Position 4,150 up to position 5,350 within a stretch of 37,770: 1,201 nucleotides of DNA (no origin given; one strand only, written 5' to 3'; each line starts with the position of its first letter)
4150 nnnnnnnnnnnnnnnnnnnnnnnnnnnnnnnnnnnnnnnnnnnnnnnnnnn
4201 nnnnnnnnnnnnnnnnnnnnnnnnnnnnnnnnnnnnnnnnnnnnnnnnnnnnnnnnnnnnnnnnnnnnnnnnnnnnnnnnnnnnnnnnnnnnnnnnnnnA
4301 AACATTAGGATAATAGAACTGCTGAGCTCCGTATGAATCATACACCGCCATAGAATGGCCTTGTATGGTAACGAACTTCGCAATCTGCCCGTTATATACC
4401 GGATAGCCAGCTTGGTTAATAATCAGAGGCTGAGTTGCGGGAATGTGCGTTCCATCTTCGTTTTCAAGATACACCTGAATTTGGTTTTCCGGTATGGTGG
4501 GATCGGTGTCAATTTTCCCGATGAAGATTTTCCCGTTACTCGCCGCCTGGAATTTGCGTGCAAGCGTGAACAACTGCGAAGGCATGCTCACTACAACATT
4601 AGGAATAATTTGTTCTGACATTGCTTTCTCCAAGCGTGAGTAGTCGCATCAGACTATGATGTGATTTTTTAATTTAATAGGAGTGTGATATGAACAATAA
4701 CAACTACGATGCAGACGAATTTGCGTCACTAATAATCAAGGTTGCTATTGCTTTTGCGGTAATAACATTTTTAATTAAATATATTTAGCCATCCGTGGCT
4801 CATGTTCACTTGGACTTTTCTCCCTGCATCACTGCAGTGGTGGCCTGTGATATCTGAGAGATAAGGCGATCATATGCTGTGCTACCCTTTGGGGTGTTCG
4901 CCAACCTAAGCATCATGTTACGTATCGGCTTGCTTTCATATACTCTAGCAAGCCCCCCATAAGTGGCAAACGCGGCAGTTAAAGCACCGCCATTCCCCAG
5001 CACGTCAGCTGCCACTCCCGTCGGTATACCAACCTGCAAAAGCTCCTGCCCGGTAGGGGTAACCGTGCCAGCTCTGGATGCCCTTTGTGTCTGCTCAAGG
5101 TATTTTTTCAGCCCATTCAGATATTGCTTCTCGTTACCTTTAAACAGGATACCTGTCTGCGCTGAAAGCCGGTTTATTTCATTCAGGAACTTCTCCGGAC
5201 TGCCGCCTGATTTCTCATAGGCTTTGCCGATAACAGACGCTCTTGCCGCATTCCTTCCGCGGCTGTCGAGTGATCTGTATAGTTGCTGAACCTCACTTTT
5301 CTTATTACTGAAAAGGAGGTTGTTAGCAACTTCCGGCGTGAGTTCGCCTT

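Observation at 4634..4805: P22 immI position is collapsed to 172 bp holding only an antisense 32-aa micro-ORF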

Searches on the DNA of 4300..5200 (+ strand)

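Call 3: search_dna_similar(query=window:4300-5200:+, collection=phages, mode=near, max_rows=30)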
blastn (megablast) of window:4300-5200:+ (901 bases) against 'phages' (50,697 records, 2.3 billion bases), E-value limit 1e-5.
Records with a match: 2; places in all: 2; records where one place covers at least 80% of the query: 0.
Best place of each record, by identity: 60-80% 2.
By first word of the organism name: Salmonella 1; Proteus 1.
By host as written in the record: Salmonella sp. 1; Proteus mirabilis 1.
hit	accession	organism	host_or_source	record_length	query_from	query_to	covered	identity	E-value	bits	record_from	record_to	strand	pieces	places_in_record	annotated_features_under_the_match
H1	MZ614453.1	Salmonella phage MS2 LVA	Salmonella sp.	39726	3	346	38%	78.0%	4e-52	211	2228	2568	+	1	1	record has no annotation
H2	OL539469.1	Proteus phage vB_PmiP_Brookers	Proteus mirabilis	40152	38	346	34%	77.7%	2e-44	185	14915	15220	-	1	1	putative head binding protein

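Call 5: search_dna_similar(query=window:4600-4830:+, collection=phages, mode=distant, max_rows=30, max_evalue=0.01)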
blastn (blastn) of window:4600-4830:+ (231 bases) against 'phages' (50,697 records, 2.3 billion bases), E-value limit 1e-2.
Records with a match: 3; places in all: 3; records where one place covers at least 80% of the query: 0.
Best place of each record, by identity: 80-90% 3.
By first word of the organism name: Proteus 2; Salmonella 1.
By host as written in the record: Proteus mirabilis BPM-3 1; Salmonella sp. 1; Proteus mirabilis 1.
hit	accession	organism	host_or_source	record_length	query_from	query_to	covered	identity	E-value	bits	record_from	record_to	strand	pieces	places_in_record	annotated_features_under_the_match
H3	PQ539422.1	Proteus phage vB_BPM-V3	Proteus mirabilis BPM-3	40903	1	53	23%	81.8%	4e-4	51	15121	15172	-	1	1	hypothetical protein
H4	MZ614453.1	Salmonella phage MS2 LVA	Salmonella sp.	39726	1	46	20%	89.1%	8e-7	60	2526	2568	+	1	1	record has no annotation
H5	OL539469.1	Proteus phage vB_PmiP_Brookers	Proteus mirabilis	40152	1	46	20%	89.1%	8e-7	60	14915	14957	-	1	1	putative head binding protein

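Call 7: get_annotated_region(hit=H5, flank=4000)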
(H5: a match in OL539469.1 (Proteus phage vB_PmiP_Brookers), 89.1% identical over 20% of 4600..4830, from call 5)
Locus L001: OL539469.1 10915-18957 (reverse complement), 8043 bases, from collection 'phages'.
description: Proteus phage vB_PmiP_Brookers, complete genome.
organism: Proteus phage vB_PmiP_Brookers (NCBI taxid 2902683)
taxonomy: Viruses; Duplodnaviria; Heunggongvirae; Uroviricota; Caudoviricetes; Lederbergvirus
host: Proteus mirabilis; source: raw sewage; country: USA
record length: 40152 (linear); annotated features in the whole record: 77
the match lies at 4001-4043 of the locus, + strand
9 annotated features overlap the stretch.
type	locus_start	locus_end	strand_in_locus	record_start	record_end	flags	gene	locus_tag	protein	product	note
CDS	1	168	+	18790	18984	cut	-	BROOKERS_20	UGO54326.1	hypothetical protein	gp20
CDS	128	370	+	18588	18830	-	-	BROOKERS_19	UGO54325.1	putative 50S ribosomal protein L7/L12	gp19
CDS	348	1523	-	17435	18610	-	-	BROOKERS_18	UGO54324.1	putative site-specific integrase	gp18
CDS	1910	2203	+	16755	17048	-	-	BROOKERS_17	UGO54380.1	putative DNA polymerase III subunit theta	gp17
CDS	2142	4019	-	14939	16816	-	-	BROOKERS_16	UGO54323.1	putative head binding protein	gp16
CDS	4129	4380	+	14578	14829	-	-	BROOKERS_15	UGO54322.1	putative Arc family DNA-binding protein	gp15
CDS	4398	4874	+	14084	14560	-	-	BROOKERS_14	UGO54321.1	putative lipoprotein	gp14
CDS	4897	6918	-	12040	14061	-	-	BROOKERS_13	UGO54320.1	putative DNA transfer protein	gp13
CDS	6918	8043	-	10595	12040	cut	-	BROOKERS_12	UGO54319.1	putative DNA transfer protein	gp12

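Call 8: get_annotated_region(hit=H3, flank=4000)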
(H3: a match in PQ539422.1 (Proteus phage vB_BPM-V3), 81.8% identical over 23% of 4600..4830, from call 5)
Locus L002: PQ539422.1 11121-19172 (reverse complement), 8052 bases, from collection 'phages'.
description: Proteus phage vB_BPM-V3, complete genome.
organism: Proteus phage vB_BPM-V3 (NCBI taxid 3377755)
taxonomy: Viruses
host: Proteus mirabilis BPM-3; source: sewage; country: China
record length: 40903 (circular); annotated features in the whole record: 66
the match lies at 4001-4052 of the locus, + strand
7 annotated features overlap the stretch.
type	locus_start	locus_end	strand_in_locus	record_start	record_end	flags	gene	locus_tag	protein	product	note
CDS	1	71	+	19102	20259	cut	-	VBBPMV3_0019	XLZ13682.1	integrase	-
CDS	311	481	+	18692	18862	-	-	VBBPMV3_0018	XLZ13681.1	DNA polymerase III theta subunit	-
CDS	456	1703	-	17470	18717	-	-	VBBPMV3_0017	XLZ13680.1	hypothetical protein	-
CDS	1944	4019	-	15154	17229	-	-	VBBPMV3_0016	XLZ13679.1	hypothetical protein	-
CDS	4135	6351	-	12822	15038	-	-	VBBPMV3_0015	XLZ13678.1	hypothetical protein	-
CDS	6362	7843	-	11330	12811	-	-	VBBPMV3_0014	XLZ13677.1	hypothetical protein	-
CDS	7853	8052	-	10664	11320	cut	-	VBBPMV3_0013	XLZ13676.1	DNA transfer protein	-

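Call 13: search_dna_similar(query=window:4500-4950:+, collection=ecoli_genomes, mode=distant, max_rows=15)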
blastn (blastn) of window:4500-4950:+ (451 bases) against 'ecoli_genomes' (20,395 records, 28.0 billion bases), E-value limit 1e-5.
Records with a match: 58; places in all: 58; records where one place covers at least 80% of the query: 0.
Genomes with a match: 58 of 5426; with a place that covers at least 80% of the query: 0. Places per genome that has any: lowest 1, median 1, highest 1. On chromosomes: 58 places; on plasmids: 0.
Best place of each record, by identity: 60-80% 58.
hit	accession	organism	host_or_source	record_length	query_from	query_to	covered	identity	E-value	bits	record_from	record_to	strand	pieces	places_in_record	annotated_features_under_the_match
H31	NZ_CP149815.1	Escherichia coli strain EP91A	pig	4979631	1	133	29%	71.1%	6e-6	62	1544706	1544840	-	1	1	phage head-binding domain-containing protein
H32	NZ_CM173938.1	Escherichia coli strain E143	Homo sapiens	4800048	1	133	29%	71.1%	6e-6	62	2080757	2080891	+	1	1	phage tailspike protein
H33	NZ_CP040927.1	Escherichia coli strain YY76-1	cow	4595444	1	123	27%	71.5%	5e-7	65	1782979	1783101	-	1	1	phage head-binding domain-containing protein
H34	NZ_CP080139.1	Escherichia coli strain PK8241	chicken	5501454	1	123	27%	71.5%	5e-7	65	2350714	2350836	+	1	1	phage tailspike protein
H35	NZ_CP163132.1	Escherichia coli strain W4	Homo sapiens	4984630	1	123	27%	71.5%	5e-7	65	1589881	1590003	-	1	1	phage tailspike protein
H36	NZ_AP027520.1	Escherichia coli strain LR-31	Homo sapiens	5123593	1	123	27%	71.5%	5e-7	65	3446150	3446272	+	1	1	phage tailspike protein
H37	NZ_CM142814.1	Escherichia coli strain GPEC172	chicken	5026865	1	123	27%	71.5%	5e-7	65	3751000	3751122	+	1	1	phage tailspike protein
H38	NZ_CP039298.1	Escherichia coli strain PigCaeca_1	pig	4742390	1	123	27%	71.5%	2e-6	64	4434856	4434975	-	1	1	phage tailspike protein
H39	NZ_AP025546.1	Escherichia coli strain LR-06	Homo sapiens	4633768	1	123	27%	71.5%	2e-6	64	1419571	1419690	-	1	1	phage tailspike protein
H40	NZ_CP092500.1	Escherichia coli strain A30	Horse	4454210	1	123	27%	71.5%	2e-6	64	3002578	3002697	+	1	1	phage tailspike protein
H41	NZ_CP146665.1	Escherichia coli strain MS 115-1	Homo sapiens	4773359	1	123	27%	71.5%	2e-6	64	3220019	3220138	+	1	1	phage tailspike protein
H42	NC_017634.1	Escherichia coli O83:H1 str. NRG 857C strain NRG 857C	-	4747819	1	123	27%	70.7%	6e-6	61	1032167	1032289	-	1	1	phage head-binding domain-containing protein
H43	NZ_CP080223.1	Escherichia coli O141:H4 strain P13-6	Sus scrofa domesticus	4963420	1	123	27%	70.7%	6e-6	61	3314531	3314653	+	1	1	phage tailspike protein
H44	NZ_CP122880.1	Escherichia coli strain ETEC1716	Sus scrofa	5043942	1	123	27%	70.7%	6e-6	61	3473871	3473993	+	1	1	phage tailspike protein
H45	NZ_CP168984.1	Escherichia coli strain UTME-3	Veal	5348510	1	123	27%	70.7%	6e-6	61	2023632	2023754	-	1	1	phage head-binding domain-containing protein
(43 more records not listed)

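Call 22: search_rna_families(source=window, start=4400, end=5000, threshold=evalue, max_evalue=10)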
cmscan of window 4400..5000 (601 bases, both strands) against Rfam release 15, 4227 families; matches with E-value up to 10: 2.
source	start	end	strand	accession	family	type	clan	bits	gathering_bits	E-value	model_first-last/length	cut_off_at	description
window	4646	4691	+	RF00160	snoZ159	Gene; snRNA; snoRNA; CD-box;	CL00065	16.8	39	3.6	1-86/86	no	Small nucleolar RNA Z159/U59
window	4593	4669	+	RF02701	PsrR1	Gene; sRNA;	-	15.4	42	3.9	1-79/79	no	Photosynthesis regulatory RNA1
